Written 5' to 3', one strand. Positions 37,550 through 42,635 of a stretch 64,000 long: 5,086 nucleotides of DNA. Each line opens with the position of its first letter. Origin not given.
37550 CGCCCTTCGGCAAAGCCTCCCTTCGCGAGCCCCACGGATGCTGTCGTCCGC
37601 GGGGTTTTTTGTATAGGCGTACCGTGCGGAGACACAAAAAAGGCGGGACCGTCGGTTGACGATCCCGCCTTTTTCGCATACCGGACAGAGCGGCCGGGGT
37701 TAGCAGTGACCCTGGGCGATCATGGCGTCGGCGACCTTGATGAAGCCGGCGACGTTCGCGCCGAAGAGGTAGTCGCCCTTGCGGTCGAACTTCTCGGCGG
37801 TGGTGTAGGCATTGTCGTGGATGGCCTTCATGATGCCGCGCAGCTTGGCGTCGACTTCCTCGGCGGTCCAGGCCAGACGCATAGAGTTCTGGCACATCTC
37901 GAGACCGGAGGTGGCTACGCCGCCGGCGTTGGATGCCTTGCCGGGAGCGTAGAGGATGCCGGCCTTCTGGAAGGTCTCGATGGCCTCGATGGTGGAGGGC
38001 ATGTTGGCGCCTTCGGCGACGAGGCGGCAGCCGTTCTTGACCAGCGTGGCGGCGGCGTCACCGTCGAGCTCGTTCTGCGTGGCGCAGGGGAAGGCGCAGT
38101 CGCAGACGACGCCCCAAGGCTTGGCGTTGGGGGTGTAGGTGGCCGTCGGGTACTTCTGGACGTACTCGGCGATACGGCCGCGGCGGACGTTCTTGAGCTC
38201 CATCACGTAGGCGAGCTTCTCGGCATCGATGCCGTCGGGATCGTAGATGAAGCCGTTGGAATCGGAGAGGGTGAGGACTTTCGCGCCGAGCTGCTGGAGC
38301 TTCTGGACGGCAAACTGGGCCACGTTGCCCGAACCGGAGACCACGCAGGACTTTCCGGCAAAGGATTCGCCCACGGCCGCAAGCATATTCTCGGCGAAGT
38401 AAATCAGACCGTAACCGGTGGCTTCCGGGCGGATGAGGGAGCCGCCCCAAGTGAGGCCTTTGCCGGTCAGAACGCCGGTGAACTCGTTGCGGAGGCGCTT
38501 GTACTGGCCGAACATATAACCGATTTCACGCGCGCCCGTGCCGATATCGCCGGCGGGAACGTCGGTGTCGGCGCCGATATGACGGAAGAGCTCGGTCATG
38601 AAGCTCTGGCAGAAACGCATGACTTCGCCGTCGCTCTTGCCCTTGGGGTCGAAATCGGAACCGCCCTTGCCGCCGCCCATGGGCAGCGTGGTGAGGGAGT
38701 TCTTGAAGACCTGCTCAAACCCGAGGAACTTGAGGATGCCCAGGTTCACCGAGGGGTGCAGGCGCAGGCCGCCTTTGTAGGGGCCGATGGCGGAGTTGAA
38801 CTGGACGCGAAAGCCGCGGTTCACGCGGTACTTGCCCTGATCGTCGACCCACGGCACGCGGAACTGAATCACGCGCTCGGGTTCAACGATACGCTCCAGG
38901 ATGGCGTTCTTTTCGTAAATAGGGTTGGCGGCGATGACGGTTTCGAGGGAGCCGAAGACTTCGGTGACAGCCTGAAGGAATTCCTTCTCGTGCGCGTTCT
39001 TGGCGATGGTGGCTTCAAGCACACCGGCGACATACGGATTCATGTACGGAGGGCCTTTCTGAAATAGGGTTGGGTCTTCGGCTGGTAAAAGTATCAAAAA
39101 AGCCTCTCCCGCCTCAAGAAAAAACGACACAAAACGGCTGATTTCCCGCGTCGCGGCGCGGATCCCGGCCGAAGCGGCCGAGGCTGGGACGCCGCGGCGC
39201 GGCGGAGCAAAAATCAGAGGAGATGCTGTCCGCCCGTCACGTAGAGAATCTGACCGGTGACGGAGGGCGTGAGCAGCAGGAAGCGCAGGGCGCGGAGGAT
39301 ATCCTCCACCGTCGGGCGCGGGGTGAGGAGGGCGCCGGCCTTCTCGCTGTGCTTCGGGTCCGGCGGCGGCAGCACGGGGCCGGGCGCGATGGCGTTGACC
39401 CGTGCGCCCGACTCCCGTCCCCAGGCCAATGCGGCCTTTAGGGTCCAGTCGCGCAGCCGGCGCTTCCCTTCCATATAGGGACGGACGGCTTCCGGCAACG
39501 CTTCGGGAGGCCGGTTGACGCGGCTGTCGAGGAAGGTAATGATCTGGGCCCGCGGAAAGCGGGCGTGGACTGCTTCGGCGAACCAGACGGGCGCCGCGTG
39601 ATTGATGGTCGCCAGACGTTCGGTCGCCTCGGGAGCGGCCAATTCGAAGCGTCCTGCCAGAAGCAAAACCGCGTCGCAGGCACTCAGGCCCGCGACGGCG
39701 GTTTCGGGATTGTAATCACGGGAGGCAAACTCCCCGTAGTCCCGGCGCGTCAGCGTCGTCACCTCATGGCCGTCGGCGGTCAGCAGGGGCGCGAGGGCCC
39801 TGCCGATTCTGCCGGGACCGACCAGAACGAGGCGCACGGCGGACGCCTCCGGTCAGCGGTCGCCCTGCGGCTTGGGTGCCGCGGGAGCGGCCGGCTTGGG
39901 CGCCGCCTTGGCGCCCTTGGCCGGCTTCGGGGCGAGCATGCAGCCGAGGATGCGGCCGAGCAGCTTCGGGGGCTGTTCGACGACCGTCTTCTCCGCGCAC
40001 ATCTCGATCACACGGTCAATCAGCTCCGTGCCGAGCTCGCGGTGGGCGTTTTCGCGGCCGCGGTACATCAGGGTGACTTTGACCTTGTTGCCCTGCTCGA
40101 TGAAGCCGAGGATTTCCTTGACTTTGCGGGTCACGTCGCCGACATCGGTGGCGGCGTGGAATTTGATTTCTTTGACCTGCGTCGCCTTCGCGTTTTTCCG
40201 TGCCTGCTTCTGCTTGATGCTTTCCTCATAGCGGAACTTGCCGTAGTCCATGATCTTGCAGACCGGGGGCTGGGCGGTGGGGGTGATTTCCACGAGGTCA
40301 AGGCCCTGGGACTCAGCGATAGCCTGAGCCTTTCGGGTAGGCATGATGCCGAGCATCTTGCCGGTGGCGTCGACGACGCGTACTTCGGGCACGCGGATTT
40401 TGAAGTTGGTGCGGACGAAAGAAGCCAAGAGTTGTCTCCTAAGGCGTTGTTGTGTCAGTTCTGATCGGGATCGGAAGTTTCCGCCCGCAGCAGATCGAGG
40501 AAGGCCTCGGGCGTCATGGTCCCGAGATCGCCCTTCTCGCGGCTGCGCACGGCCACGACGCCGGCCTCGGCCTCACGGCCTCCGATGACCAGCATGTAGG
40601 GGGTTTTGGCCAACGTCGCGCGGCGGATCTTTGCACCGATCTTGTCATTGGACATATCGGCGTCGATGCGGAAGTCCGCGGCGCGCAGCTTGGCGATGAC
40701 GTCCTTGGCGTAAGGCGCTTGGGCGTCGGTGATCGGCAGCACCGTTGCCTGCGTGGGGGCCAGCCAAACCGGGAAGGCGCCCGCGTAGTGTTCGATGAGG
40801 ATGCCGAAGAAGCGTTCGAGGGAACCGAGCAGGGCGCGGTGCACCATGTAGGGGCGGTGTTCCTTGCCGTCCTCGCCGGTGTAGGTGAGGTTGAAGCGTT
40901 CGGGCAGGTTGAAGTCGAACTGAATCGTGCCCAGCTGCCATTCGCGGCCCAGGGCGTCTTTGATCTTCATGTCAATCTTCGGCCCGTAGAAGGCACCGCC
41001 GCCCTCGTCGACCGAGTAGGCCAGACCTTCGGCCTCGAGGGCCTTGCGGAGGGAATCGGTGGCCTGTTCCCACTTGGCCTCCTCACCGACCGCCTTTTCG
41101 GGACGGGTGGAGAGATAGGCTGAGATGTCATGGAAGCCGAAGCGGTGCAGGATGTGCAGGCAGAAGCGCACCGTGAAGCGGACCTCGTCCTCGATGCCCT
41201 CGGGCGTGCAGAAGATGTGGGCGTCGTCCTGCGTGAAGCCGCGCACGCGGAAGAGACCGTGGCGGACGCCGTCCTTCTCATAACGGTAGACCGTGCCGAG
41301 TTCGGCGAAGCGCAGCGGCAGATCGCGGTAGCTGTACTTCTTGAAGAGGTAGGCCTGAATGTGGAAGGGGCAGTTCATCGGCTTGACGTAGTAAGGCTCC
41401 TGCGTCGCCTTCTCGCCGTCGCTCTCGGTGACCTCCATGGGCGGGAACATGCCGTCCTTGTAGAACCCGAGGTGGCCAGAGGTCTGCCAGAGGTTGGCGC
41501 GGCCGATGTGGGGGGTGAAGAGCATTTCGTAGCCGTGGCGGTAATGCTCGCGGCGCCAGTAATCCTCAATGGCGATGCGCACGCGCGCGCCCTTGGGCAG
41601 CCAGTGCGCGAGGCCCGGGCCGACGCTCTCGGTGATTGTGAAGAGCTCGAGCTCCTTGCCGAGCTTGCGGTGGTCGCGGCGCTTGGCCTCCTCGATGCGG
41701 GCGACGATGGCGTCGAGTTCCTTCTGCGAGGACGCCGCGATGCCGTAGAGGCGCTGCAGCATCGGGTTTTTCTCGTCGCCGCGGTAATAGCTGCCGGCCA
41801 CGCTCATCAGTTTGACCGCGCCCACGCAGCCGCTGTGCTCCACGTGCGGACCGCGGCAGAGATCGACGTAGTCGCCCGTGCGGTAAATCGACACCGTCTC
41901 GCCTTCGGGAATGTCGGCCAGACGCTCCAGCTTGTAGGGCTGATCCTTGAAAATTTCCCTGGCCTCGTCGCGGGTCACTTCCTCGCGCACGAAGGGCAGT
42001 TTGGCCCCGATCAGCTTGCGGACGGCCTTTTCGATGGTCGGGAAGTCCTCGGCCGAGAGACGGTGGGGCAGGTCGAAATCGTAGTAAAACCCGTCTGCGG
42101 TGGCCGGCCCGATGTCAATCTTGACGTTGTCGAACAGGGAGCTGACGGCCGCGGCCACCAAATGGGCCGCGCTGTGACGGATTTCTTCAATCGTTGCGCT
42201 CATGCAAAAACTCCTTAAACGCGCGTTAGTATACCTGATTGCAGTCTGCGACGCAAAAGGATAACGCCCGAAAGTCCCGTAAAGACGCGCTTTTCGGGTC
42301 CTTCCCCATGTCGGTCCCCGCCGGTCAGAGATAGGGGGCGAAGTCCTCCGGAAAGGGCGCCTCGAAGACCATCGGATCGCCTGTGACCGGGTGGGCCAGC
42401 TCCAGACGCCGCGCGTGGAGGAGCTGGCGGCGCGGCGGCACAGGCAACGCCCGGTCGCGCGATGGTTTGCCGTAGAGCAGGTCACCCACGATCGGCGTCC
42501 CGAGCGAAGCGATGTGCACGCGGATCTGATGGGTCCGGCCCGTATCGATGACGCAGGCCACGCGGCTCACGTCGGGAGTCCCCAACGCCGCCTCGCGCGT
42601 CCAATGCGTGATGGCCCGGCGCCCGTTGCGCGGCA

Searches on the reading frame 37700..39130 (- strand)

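Call 75: search_protein_families(library=pfam, proteins=[window:37700-39130:-], max_evalue=0.0001)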
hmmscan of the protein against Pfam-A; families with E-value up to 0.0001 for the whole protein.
window:37700-39130:- (476 aa): 2 families
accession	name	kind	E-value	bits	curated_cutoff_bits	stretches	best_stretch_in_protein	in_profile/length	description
PF00208.27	ELFV_dehydrog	-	2.2e-90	303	23.4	1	229-474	1-241/241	Glutamate/Leucine/Phenylalanine/Valine dehydrogenase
PF02812.23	ELFV_dehydrog_N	-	1.1e-53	180.8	25.3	1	84-211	1-128/129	Glu/Leu/Phe/Val dehydrogenase, dimerisation domain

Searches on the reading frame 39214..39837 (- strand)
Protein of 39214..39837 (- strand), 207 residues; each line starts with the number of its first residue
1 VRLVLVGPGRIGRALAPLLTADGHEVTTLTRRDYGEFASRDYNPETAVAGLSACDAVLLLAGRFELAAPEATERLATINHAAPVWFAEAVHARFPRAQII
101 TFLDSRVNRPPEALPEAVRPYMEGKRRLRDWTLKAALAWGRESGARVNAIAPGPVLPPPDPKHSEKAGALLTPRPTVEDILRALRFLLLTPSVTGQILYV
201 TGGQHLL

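Call 75: search_protein_families(library=pfam, proteins=[window:39214-39837:-], max_evalue=0.0001)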
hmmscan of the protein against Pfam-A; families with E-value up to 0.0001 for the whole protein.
window:39214-39837:- (207 aa): 1 family
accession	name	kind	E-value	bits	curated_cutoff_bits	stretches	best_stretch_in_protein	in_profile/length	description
PF13561.12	adh_short_C2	-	7.4e-07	29.4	27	1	60-205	85-236/236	Enoyl-(Acyl carrier protein) reductase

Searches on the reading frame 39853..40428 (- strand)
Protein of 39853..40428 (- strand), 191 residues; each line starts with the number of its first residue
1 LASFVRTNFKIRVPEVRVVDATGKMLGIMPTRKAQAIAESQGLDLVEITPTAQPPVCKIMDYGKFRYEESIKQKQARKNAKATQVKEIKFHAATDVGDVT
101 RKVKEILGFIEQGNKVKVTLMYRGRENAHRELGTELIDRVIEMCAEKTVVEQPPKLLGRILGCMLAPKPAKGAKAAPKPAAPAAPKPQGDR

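Call 75: search_protein_families(library=pfam, proteins=[window:39853-40428:-], max_evalue=0.0001)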
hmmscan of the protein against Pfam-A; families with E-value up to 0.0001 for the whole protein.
window:39853-40428:- (191 aa): 2 families
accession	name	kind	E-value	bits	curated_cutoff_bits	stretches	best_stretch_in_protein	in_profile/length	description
PF05198.21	IF3_N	-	1.5e-31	108.8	26.9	1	8-76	2-70/70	Translation initiation factor IF-3, N-terminal domain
PF00707.27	IF3_C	-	3.8e-27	94.5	34.8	1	83-168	1-86/86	Translation initiation factor IF-3, C-terminal domain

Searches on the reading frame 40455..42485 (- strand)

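Call 75: search_protein_families(library=pfam, proteins=[window:40455-42485:-], max_evalue=0.0001)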
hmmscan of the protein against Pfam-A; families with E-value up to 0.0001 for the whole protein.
window:40455-42485:- (676 aa): 3 families
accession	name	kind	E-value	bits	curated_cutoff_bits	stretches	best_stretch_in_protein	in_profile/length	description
PF00587.30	tRNA-synt_2b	-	6.3e-44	150.6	29.3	1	361-567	7-179/179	tRNA synthetase class II core domain (G, H, P, S and T)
PF03129.25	HGTP_anticodon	-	1.9e-22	79.6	21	1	579-668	1-93/94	Anticodon binding domain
PF07973.19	tRNA_SAD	-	8e-15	55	24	1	198-247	1-44/44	Threonyl and Alanyl tRNA synthetase second additional domain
